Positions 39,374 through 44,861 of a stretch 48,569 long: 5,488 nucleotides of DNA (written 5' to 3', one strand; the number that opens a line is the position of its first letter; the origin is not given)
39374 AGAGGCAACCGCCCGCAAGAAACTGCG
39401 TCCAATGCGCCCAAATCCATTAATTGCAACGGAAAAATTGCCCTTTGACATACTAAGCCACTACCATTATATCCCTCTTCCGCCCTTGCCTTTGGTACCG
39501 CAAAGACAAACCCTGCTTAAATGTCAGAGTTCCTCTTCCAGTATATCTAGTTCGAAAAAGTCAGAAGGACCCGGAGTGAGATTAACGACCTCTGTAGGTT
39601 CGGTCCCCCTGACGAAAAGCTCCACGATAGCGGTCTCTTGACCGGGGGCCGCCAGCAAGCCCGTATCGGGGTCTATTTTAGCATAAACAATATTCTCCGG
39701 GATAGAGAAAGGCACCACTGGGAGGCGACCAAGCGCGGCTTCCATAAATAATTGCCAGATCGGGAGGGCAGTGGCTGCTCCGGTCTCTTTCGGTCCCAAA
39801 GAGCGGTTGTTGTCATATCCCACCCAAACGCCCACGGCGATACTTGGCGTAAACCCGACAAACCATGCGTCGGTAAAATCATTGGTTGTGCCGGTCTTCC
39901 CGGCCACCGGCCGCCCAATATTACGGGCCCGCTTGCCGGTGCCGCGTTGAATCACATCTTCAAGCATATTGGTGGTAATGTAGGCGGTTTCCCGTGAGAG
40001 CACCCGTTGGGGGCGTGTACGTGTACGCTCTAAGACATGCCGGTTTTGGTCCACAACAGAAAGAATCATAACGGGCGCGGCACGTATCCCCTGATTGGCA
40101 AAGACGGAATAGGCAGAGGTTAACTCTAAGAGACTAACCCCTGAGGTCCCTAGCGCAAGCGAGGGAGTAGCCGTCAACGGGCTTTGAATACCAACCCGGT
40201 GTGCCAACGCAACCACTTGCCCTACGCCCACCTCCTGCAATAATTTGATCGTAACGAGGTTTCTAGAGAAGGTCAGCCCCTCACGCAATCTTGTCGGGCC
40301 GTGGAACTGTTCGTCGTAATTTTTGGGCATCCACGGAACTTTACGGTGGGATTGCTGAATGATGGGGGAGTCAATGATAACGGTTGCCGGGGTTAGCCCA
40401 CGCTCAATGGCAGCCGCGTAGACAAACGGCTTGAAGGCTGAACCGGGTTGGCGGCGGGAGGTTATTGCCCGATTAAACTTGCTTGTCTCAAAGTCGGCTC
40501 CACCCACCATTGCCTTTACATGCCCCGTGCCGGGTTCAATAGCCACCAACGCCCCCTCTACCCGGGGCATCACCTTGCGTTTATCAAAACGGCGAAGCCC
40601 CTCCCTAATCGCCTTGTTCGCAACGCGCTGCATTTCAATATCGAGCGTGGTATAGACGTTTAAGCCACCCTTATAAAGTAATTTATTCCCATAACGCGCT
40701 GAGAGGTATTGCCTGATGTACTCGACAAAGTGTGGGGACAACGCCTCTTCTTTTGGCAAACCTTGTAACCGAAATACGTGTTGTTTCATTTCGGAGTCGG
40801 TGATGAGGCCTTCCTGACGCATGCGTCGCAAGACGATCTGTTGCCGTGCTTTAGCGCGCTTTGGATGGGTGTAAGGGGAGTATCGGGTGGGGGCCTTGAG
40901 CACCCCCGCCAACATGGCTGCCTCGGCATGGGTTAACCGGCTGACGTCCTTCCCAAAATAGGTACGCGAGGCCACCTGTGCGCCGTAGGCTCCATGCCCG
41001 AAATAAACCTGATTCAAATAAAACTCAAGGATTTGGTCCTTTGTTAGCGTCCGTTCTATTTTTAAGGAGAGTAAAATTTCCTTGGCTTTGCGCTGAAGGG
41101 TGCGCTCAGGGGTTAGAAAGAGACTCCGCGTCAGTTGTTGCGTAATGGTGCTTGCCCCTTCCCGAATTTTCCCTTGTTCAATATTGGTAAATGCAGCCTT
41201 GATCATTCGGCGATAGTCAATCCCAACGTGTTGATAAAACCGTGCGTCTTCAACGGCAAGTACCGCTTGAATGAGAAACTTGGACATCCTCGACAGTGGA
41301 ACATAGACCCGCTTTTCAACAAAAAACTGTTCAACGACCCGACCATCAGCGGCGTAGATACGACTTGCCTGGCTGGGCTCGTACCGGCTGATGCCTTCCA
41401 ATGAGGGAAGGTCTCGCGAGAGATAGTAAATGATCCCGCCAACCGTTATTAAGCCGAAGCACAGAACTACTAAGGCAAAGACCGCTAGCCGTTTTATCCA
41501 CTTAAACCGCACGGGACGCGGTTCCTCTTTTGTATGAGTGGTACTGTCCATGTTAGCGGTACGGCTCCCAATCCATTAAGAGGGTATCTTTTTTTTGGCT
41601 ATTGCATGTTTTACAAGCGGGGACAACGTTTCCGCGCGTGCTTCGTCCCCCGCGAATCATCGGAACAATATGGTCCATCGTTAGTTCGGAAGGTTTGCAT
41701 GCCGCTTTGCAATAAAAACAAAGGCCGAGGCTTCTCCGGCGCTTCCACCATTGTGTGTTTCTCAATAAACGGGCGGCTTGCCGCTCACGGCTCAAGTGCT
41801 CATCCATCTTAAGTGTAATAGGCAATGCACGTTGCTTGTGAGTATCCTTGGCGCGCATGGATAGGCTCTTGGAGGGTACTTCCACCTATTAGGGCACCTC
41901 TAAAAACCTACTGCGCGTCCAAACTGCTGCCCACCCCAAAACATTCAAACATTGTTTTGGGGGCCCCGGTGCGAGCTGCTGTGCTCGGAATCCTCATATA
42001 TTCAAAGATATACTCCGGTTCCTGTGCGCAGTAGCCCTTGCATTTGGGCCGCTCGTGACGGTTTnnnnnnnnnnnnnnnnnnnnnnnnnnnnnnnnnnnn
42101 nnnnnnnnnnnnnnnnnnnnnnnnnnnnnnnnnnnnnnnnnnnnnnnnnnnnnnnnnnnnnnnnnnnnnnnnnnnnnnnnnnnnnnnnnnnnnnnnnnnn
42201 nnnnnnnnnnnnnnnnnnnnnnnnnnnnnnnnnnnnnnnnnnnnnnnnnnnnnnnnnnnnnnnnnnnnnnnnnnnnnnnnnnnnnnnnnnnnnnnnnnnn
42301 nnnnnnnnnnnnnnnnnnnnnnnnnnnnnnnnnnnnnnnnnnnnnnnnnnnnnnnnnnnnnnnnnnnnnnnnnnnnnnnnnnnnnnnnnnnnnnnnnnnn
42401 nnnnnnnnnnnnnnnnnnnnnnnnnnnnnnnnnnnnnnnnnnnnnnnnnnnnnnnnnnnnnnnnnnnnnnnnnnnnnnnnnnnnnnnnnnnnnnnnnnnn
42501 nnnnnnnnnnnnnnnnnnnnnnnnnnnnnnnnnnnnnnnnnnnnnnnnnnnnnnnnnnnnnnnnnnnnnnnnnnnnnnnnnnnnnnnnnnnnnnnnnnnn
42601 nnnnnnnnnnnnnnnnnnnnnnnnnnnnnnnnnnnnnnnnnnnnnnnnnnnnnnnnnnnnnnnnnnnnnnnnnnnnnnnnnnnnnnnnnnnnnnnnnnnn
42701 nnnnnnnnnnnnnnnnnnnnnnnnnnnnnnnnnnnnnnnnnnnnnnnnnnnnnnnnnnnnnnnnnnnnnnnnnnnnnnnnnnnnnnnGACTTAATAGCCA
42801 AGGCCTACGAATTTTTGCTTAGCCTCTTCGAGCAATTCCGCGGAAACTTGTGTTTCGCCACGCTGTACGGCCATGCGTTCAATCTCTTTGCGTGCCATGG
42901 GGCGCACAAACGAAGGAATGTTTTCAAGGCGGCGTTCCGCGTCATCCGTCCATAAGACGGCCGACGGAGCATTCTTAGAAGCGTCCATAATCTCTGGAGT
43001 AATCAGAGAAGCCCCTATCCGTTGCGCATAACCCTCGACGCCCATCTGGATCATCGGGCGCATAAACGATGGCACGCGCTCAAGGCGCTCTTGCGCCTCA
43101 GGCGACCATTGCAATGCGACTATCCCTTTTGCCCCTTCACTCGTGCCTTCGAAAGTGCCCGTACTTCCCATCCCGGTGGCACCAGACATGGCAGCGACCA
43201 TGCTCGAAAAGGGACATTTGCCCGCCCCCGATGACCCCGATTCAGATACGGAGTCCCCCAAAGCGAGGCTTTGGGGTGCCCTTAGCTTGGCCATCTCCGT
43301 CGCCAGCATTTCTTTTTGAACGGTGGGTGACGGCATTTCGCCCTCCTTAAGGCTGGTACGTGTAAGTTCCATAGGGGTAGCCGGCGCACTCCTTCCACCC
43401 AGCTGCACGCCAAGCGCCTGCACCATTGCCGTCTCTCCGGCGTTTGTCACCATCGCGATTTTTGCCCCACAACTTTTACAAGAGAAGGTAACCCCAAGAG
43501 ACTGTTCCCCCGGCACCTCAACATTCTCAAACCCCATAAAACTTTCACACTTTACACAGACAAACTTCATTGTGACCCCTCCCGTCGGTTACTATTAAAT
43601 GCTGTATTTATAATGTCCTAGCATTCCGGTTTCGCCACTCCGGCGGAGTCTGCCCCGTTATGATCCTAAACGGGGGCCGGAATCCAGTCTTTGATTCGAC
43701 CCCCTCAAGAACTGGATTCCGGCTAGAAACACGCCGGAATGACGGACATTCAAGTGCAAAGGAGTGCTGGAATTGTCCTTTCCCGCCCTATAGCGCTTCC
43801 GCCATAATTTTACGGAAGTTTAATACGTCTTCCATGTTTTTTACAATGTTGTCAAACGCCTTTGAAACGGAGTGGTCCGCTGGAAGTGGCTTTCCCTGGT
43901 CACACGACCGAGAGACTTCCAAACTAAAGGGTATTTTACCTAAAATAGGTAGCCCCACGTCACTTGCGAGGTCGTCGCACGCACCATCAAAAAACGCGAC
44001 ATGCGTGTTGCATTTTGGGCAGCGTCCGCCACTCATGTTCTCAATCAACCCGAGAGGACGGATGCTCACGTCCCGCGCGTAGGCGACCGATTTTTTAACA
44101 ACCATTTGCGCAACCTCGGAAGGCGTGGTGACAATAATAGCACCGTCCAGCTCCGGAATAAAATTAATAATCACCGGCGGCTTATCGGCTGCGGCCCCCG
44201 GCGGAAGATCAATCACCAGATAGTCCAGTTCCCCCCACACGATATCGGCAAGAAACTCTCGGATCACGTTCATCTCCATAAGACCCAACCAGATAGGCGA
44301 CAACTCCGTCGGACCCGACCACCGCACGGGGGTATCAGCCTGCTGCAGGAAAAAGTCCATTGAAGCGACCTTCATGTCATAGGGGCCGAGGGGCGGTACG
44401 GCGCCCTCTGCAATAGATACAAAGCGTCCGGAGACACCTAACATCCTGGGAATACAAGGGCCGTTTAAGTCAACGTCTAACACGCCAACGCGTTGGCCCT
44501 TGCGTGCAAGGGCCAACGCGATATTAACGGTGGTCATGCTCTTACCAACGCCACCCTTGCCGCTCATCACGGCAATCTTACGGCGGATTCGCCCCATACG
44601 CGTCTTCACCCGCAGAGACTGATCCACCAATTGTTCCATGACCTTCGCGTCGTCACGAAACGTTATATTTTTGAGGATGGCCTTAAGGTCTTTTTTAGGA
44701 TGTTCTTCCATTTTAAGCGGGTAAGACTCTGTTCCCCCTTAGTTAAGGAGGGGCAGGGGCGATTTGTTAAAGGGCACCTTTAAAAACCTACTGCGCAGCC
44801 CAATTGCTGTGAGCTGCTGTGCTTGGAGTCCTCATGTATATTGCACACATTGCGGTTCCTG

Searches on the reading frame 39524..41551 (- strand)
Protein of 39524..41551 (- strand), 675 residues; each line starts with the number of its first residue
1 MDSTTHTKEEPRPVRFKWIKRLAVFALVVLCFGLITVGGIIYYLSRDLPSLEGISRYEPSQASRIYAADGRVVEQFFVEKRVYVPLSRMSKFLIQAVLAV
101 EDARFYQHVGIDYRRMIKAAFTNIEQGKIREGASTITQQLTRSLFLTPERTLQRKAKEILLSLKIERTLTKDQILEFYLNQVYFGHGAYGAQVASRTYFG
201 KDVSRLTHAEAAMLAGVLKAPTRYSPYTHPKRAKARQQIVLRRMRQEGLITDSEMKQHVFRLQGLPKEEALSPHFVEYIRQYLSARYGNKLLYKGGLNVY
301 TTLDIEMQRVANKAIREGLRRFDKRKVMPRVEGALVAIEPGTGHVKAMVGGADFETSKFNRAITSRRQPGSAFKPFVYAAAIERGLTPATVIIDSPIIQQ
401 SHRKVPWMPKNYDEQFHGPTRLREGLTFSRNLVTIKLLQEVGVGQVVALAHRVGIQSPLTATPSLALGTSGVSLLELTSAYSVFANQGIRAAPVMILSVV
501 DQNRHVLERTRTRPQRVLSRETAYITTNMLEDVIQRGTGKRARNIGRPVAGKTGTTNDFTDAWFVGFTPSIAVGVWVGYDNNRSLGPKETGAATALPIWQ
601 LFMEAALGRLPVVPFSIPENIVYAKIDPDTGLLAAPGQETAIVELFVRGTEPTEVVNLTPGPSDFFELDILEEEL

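Call 31: search_protein_families(library=pfam, proteins=[window:39524-41551:-], max_evalue=0.001)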
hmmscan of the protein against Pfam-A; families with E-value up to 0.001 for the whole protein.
window:39524-41551:- (675 aa): 2 families
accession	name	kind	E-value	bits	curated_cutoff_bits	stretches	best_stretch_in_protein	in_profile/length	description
PF00912.28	Transgly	-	1.2e-67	227.2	27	1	70-244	2-177/178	Transglycosylase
PF00905.27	Transpeptidase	-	1.6e-34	120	22.1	1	333-579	1-275/299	Penicillin binding protein transpeptidase domain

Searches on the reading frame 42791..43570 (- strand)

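Call 31: search_protein_families(library=pfam, proteins=[window:42791-43570:-], max_evalue=0.001)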
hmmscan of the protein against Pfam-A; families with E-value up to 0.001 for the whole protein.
window:42791-43570:- (259 aa): 1 family
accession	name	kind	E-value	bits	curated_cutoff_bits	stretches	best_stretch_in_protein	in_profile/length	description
PF08369.16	PCP_red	-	4.5e-34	116.7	32.5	2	207-251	1-45/45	Proto-chlorophyllide reductase 57 kD subunit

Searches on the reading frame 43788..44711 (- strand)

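Call 58: search_protein_families(library=pfam, proteins=[window:43788-44711:-], max_evalue=0.01)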
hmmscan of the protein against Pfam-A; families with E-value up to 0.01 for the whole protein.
window:43788-44711:- (307 aa): 9 families
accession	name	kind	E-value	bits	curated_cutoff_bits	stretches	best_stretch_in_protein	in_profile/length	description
PF10609.15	ParA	-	1.8e-72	244.1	27.1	1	42-293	2-245/246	NUBPL iron-transfer P-loop NTPase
PF01656.29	CbiA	-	1.7e-14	54.3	25.4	1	46-276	1-125/125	CobQ/CobB/MinD/ParA nucleotide binding domain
PF13614.12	AAA_31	-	2.9e-09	37.5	27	1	44-82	2-40/177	AAA domain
PF09140.17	MipZ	-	2e-07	31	20.7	1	46-88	3-45/262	ATPase MipZ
PF00142.24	Fer4_NifH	-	2.7e-07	30.8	25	1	45-80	2-36/271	4Fe-4S iron sulfur cluster binding proteins, NifH/frxC family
PF02374.21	ArsA_ATPase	-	0.00013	21.8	24.3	1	45-81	2-38/305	Anion-transporting ATPase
PF03308.22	MeaB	-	0.0004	19.9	23.1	1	35-83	26-72/273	Methylmalonyl Co-A mutase-associated GTPase MeaB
PF25199.1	nSTAND_NTPase5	-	0.0044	17.3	34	1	23-80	23-78/145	Novel STAND NTPase 5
PF13481.12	AAA_25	-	0.0059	16.7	27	0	43-75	32-63/195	AAA domain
